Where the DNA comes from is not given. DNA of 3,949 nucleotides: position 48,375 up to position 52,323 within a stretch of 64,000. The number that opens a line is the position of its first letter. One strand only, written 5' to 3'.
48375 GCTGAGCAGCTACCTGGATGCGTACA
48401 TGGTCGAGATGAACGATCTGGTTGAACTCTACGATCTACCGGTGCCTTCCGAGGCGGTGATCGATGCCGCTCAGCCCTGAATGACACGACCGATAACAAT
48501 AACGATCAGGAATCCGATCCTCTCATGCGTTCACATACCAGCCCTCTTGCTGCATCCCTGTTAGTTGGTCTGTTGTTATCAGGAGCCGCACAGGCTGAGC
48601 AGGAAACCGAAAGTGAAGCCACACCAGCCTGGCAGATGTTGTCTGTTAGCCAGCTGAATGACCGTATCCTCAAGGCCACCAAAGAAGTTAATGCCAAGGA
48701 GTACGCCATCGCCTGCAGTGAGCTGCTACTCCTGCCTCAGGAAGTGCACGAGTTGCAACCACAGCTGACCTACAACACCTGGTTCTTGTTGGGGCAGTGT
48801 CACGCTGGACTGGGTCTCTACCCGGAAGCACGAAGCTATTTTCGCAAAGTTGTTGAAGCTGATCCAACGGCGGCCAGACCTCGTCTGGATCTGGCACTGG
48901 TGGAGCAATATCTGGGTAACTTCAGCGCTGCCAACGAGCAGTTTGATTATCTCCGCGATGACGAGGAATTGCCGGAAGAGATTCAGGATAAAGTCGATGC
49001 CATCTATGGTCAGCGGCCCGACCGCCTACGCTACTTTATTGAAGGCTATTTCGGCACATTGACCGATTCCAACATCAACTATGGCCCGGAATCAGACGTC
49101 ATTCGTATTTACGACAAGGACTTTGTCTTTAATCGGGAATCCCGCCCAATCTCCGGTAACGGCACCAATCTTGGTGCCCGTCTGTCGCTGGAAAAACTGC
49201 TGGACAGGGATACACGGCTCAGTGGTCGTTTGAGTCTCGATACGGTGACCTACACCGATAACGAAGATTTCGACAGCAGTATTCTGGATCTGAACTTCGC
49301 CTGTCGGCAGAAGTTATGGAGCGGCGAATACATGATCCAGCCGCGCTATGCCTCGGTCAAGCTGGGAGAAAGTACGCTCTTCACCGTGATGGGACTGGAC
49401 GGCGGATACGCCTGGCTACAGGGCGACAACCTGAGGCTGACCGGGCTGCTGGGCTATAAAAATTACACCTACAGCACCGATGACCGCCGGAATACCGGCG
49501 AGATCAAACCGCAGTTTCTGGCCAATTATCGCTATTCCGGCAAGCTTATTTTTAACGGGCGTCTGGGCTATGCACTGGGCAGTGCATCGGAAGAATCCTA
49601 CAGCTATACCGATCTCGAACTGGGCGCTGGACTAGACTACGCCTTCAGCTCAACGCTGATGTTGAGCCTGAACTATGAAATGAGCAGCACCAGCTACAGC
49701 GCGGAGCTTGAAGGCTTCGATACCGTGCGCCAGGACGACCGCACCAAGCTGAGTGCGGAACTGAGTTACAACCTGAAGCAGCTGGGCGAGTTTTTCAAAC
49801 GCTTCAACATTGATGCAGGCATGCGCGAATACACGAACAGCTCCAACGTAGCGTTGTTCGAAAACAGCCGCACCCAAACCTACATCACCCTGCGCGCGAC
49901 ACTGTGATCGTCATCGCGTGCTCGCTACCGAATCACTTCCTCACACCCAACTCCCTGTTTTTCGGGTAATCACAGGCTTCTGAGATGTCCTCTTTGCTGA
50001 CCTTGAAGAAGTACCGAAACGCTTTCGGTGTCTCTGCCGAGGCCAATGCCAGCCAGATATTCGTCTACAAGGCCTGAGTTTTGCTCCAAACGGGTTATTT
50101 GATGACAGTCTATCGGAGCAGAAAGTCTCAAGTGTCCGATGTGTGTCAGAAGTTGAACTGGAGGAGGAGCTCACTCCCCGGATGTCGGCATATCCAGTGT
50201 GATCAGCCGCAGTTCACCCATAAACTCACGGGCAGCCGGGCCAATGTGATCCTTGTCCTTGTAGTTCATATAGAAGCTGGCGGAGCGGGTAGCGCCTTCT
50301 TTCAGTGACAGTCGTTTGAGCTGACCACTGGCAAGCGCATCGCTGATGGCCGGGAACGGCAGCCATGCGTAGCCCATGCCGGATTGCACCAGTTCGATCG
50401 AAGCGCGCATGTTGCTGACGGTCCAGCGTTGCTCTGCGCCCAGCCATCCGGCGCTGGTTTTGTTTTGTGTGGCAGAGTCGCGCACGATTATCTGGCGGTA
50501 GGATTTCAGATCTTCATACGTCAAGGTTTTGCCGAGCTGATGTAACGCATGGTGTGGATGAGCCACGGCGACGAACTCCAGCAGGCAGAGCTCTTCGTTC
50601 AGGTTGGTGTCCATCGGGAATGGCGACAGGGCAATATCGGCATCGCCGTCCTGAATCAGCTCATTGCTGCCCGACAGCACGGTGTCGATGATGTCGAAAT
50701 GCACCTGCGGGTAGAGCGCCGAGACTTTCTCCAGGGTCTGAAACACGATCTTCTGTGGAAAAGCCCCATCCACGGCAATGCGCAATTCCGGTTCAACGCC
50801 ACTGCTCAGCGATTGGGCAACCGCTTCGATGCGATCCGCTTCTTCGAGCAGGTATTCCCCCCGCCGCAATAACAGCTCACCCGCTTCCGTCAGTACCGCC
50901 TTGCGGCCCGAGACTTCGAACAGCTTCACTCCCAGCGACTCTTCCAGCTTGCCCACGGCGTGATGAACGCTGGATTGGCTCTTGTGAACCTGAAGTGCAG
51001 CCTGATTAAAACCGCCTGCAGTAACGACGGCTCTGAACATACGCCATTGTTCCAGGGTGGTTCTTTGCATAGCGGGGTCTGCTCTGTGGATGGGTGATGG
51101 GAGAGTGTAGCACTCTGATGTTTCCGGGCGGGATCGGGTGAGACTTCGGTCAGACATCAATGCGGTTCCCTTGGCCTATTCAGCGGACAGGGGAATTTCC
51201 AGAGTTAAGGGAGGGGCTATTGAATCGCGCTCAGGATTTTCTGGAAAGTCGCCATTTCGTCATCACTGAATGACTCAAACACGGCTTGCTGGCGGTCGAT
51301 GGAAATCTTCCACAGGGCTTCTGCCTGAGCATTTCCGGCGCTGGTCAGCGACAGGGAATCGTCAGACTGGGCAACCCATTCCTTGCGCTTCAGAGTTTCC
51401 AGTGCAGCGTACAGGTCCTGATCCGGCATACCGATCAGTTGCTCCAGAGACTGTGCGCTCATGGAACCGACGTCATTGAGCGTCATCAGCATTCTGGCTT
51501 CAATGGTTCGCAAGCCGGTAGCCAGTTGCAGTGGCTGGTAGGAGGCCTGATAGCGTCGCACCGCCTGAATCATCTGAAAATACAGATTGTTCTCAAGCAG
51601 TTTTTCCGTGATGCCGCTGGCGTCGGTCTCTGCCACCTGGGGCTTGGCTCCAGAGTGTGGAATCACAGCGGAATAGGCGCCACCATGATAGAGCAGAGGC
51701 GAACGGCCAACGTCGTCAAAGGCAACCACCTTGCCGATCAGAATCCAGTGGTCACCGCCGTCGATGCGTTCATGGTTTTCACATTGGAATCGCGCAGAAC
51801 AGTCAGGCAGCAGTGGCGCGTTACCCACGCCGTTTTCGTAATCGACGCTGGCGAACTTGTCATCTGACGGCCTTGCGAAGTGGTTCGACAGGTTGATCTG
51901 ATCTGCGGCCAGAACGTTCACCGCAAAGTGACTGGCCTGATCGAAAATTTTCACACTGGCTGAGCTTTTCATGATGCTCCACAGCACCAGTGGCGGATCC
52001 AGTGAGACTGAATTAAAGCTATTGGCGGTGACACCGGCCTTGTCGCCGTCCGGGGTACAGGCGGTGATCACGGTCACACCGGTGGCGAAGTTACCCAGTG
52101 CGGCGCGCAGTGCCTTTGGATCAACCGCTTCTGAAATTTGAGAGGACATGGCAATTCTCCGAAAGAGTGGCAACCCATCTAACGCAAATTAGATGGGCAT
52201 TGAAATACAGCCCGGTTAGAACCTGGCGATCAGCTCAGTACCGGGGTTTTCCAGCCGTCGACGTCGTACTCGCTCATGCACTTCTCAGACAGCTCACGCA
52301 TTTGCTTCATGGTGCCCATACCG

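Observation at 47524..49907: Slam-like (DUF560/type XI-like) outer-membrane protein coupled to a giant Gly-tethered lipoprotein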

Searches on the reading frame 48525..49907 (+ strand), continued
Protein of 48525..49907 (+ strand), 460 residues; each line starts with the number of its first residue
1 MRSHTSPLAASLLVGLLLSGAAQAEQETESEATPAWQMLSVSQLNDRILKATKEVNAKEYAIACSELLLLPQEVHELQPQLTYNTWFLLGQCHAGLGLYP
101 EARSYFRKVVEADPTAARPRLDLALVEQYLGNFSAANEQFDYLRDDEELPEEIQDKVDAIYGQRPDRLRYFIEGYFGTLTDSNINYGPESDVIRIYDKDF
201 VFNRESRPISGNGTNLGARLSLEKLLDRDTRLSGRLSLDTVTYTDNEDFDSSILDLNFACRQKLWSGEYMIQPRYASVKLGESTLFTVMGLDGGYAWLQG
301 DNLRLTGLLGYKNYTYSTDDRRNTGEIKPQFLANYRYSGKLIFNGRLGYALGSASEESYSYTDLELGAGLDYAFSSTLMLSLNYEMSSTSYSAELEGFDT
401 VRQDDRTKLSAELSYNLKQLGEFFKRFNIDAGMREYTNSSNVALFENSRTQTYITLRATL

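Call 58: fold_search(model_id=the predicted structure, library=pdb)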
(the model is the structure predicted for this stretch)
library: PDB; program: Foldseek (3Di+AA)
matches with E <= 10: 1454; with E <= 0.001: 386
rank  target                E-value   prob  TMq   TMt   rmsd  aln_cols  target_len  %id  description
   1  9b8a                  1.9e-11  1.00  0.40  0.34  12.3       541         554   11  Cryo-EM structure of E. coli cellulose synthase subunit C (released 2025-02-19)
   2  9b8h_A                4.5e-11  1.00  0.40  0.33  12.0       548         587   10  Cryo-EM structure of E. coli cellulose synthase subunit C with cellotetraose (released 2025-02-19)
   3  2x9k                  1.5e-09  1.00  0.44  0.68   6.4       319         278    8  Structure of a E.coli porin (released 2011-01-26)
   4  2iwv_A                1.6e-09  1.00  0.44  0.67   5.2       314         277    9  Structure of the monomeric outer membrane porin OmpG in the open and closed conformation (released 2006-08-14)
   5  2wvp                  3.0e-09  1.00  0.44  0.73   4.8       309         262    8  Synthetically modified OmpG (released 2010-07-14)
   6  2fgq                  4.4e-09  1.00  0.36  0.47   9.3       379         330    9  High resolution X-ray structure of Omp32 in complex with malate (released 2006-01-31)
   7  6ehe                  6.2e-09  1.00  0.36  0.51  10.3       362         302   10  OmpTdeltaL8 (loop L8 deletion mutant of OmpT), an outer membrane protein of Vibrio cholerae (released 2018-04-25)
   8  3kvn_X                6.5e-09  1.00  0.25  0.20  24.2       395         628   11  Crystal structure of the full-length autotransporter EstA from Pseudomonas aeruginosa (released 2010-01-26)
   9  8wv0_B                7.7e-09  1.00  0.35  0.46   9.3       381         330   10  Outer membrane porin of Burkholderia pseudomallei (BpsOmp38) (released 2024-10-30)
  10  3pgs_A                9.1e-09  1.00  0.37  0.39   9.0       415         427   10  Phe3Gly mutant of EcFadL (released 2011-05-25)
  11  8wv0_A                1.0e-08  1.00  0.37  0.50   8.6       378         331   10  Outer membrane porin of Burkholderia pseudomallei (BpsOmp38) (released 2024-10-30)
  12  1t16_A                1.2e-08  1.00  0.35  0.37  10.1       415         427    9  Crystal structure of the bacterial fatty acid transporter FadL from Escherichia coli (released 2004-06-15)
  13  3kvn_A                1.2e-08  1.00  0.25  0.20  26.6       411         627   13  Crystal structure of the full-length autotransporter EstA from Pseudomonas aeruginosa (released 2010-01-26)
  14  2r4l_A                1.3e-08  1.00  0.36  0.40   9.1       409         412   10  Crystal structure of the long-chain fatty acid transporter FadL mutant P34A (released 2008-09-16)
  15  4v3h_B                1.6e-08  1.00  0.37  0.50   7.2       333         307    9  Crystal structure of CymA from Klebsiella oxytoca (released 2015-06-03)
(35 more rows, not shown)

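Call 70: find_encoding_contigs(protein=P0009, flank=10000, max_places=2)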
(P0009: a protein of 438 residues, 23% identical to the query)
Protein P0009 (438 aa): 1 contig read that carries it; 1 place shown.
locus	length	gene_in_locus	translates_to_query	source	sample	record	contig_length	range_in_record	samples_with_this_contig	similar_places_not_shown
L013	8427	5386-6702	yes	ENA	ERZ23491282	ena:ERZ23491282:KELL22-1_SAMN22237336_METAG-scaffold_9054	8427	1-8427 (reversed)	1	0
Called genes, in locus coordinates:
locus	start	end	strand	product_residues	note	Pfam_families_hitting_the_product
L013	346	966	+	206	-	-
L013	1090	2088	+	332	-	PF00158:Sigma54_activat, PF14532:Sigma54_activ_2, PF07728:AAA_5 (weak), PF25601:AAA_lid_14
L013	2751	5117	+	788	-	PF01298:TbpB_B_D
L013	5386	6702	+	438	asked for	PF24575:TPR_Slam, PF13432:TPR_16 (weak), PF14559:TPR_19 (weak), PF04575:SlipAM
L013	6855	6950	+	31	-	-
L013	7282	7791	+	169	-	-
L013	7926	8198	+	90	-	-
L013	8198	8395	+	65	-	-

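Call 80: search_protein_families(library=pfam, proteins=[P0008, P0009], max_evalue=0.01)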
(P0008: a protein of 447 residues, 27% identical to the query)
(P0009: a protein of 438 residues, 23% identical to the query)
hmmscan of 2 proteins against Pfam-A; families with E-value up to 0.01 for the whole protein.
P0008 (447 aa): 11 families
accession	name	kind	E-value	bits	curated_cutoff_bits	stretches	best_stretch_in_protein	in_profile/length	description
PF04575.19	SlipAM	-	5.5e-10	39.7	22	1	155-436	1-276/288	Surface lipoprotein assembly modifier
PF14559.12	TPR_19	-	8.4e-08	32.9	25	1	69-124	1-56/68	Tetratricopeptide repeat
PF13432.12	TPR_16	-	6.2e-06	27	32.7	1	63-120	1-58/65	Tetratricopeptide repeat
PF13181.12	TPR_8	-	1e-05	25.7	25.7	0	98-124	6-32/34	Tetratricopeptide repeat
PF24575.1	TPR_Slam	-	1.1e-05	26.2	35.2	1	63-116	51-104/104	Surface lipoprotein assembly modifier, N-terminal TPR repeats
PF07719.23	TPR_2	-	2.6e-05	24.4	27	0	64-91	6-33/34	Tetratricopeptide repeat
PF13428.12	TPR_14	-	0.00034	21.5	23.5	0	61-102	3-44/44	Tetratricopeptide repeat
PF07721.20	TPR_4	-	0.006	17.5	27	0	93-115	1-23/26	Tetratricopeptide repeat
PF13424.12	TPR_12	-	0.0068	17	30.1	1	66-119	10-71/77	Tetratricopeptide repeat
PF13371.12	TPR_9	-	0.0077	16.7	35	0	67-126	3-62/73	Tetratricopeptide repeat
PF20225.4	DUF6584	-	0.0079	16.7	27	0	71-112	15-56/171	Family of unknown function (DUF6584)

P0009 (438 aa): 10 families
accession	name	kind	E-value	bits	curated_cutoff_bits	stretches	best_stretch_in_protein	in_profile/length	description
PF04575.19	SlipAM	-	6.3e-20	72.3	22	1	153-427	1-277/288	Surface lipoprotein assembly modifier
PF24575.1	TPR_Slam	-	7e-09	36.5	35.2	1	68-123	49-104/104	Surface lipoprotein assembly modifier, N-terminal TPR repeats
PF14559.12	TPR_19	-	1.2e-08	35.6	25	1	76-119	1-44/68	Tetratricopeptide repeat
PF13432.12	TPR_16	-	3.5e-07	31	32.7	1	71-127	2-58/65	Tetratricopeptide repeat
PF09613.16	HrpB1_HrpK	-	0.00035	20.6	29.3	1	31-116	10-95/126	Bacterial type III secretion protein (HrpB1_HrpK)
PF13371.12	TPR_9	-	0.0004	20.8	35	1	75-124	4-53/73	Tetratricopeptide repeat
PF13428.12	TPR_14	-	0.00085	20.2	23.5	1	74-107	9-42/44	Tetratricopeptide repeat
PF07719.23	TPR_2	-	0.0017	18.7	27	0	105-127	6-28/34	Tetratricopeptide repeat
PF13414.12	TPR_11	-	0.0017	18.5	26.8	1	78-114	6-42/42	TPR repeat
PF16918.11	PknG_TPR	-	0.0068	15.7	27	0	28-122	90-184/340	Protein kinase G tetratricopeptide repeat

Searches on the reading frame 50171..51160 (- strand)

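Call 7: search_protein_families(library=pfam, proteins=[window:50171-51160:-], max_evalue=0.1)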
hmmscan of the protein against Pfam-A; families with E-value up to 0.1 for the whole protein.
window:50171-51160:- (329 aa): 2 families
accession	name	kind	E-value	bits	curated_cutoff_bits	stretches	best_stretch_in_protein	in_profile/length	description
PF03466.25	LysR_substrate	-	1.3e-28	100.3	28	1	121-318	3-205/209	LysR substrate binding domain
PF00126.33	HTH_1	-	5.6e-18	65.1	26.6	1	36-95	1-60/60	Bacterial regulatory helix-turn-helix protein, lysR family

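Call 8: search_protein_families(library=ncbifam, proteins=[window:50171-51160:-], max_evalue=0.1)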
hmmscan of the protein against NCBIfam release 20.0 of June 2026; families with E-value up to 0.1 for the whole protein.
window:50171-51160:- (329 aa): 54 families (the best 25 are shown)
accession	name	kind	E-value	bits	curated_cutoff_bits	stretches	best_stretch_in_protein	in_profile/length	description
NF008294.1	PRK11074.1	equivalog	2.5e-31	109.1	345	1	39-296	7-269/300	DNA-binding transcriptional activator PunR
NF052373.1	TransRegAceRAcin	equivalog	2.4e-26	92.8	500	1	37-309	6-280/294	HTH-type transcriptional regulator AceR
NF040786.1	LysR_Sec_metab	equivalog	1.5e-24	86.5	250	1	36-315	3-292/298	selenium metabolism-associated LysR family transcriptional regulator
NF007501.0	PRK10094.1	equivalog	8.2e-23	81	372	1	37-290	5-264/308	HTH-type transcriptional activator AllS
NF053705.1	TransRegGltCGpos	equivalog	4.4e-20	72.1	350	1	36-281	3-255/300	glutamate biosynthesis transcriptional regulator GltC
NF040889.1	trans_reg_YeiE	equivalog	9.3e-20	71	480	1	34-313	3-282/288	DNA-binding transcriptional regulator YeiE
NF047520.1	trans_act_CidR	equivalog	1.2e-19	70.7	415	1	38-291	5-263/292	cidABC operon transcriptional activator CidR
TIGR03339.1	phn_lysR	subfamily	3.1e-19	69.3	341.1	1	38-229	1-189/279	aminoethylphosphonate catabolism associated LysR family transcriptional regulator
NF008416.0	PRK11242.1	equivalog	2.4e-18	66.5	277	1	39-233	6-203/300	transcriptional regulator CynR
NF008095.0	PRK10837.1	subfamily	2.6e-18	66.3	281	1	34-314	3-283/290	LysR family transcriptional regulator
NF002964.0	PRK03635.1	subfamily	4.6e-17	62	197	1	37-285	6-258/297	ArgP/LysG family DNA-binding transcriptional regulator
NF007385.0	PRK09906.1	equivalog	1.2e-16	60.7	356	1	37-269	4-243/296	DNA-binding transcriptional regulator HcaR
NF040888.1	trans_reg_YafC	equivalog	5.3e-16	58.3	470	1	33-288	2-260/293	DNA-binding transcriptional regulator YafC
NF009327.0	PRK12684.1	subfamily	1.4e-15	57.4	402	1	36-228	3-199/313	CysB family HTH-type transcriptional regulator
NF052633.1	LysR_TF_PsrA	exception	1.7e-15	56.8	540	1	37-234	8-205/297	L-proline-binding transcription factor PsrA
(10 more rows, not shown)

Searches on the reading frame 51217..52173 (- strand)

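Call 7: search_protein_families(library=pfam, proteins=[window:51217-52173:-], max_evalue=0.1)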
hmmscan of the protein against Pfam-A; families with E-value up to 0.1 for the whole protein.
window:51217-52173:- (318 aa): 8 families
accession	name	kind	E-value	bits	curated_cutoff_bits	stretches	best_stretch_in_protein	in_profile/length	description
PF01613.24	Flavin_Reduct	-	2.4e-42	145.1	27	1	27-169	2-151/153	Flavin reductase like domain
PF01978.25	TrmB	-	7.6e-05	22.9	25.6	1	215-271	1-56/68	Sugar-specific transcriptional regulator TrmB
PF21863.2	HTH_67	-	0.00022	21.4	27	1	217-316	164-256/268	Helix-turn-helix family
PF06969.22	HemN_C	-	0.0039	17.6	24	1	225-280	8-64/67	HemN C-terminal domain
PF25213.1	HVO_A0261_N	-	0.0043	17.4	35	1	226-289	14-76/86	HVO_A0261 N-terminal domain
PF23338.1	PTHB1_hp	-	0.016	16.1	27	1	215-265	29-79/104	PTHB1 hairpin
PF24409.1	wHTH-PRTase_assc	-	0.017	15.6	27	0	237-289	11-60/83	wHTH-PRTase associated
PF12802.13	MarR_2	-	0.024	15.2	27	1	220-270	2-53/61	MarR family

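Call 8: search_protein_families(library=ncbifam, proteins=[window:51217-52173:-], max_evalue=0.1)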
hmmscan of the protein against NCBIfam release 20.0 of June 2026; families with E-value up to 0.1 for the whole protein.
window:51217-52173:- (318 aa): 13 families
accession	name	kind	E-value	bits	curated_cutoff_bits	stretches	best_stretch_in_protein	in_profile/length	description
NF045919.1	HphnlacHdxRed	equivalog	7.2e-136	452.3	340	1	15-317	3-306/309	p-hydroxyphenylacetate 3-hydroxylase reductase component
NF052639.1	FlvnRedFerAPor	equivalog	1.4e-45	154.8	260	1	19-170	4-155/158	flavin reductase FerA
NF045630.1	monooxsub_HsaB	equivalog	2.6e-41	141.5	230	1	14-180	2-169/186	3-hydroxy-9,10-secoandrosta-1,3,5(10)-triene-9,17-dione monooxygenase reductase subunit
NF045733.1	StyMonoxStyB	equivalog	2.1e-31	108.9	200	1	21-168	3-147/150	styrene monooxygenase NADH-dependent flavin reductase subunit StyB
NF042921.1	HpaC_Thermus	equivalog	1.1e-27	96.9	200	1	20-169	3-148/150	4-hydroxyphenylacetate 3-monooxygenase reductase subunit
TIGR03615.1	RutF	equivalog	6.1e-22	78.3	254.75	1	18-168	2-154/156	NADH-dependent FMN reductase RutF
TIGR02296.1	HpaC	equivalog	3.8e-14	53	205.95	1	23-163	2-146/154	4-hydroxyphenylacetate 3-monooxygenase, reductase component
NF012030.0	PRK15486.1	equivalog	3.4e-08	33.4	315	1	22-144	10-135/170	4-hydroxyphenylacetate 3-monooxygenase reductase subunit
NF053756.1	MreA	equivalog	0.00099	18.9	100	1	220-273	14-67/110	MreA family transcriptional regulator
NF047719.1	SCO6745_fam_HTH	subfamily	0.0064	16.1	120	1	217-315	163-257/263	SCO6745 family protein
NF003210.0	PRK04172.1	equivalog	0.021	13.7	350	1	222-307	73-160/496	phenylalanine--tRNA ligase subunit alpha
NF041405.1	XopAJ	subfamily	0.031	13.5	300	1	9-105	49-143/324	XopAJ/AvrRxo1 family type III secretion system effector zeta toxin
NF007339.0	PRK09834.1-1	equivalog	0.033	13.5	299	1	228-273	29-74/271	DNA-binding transcriptional regulator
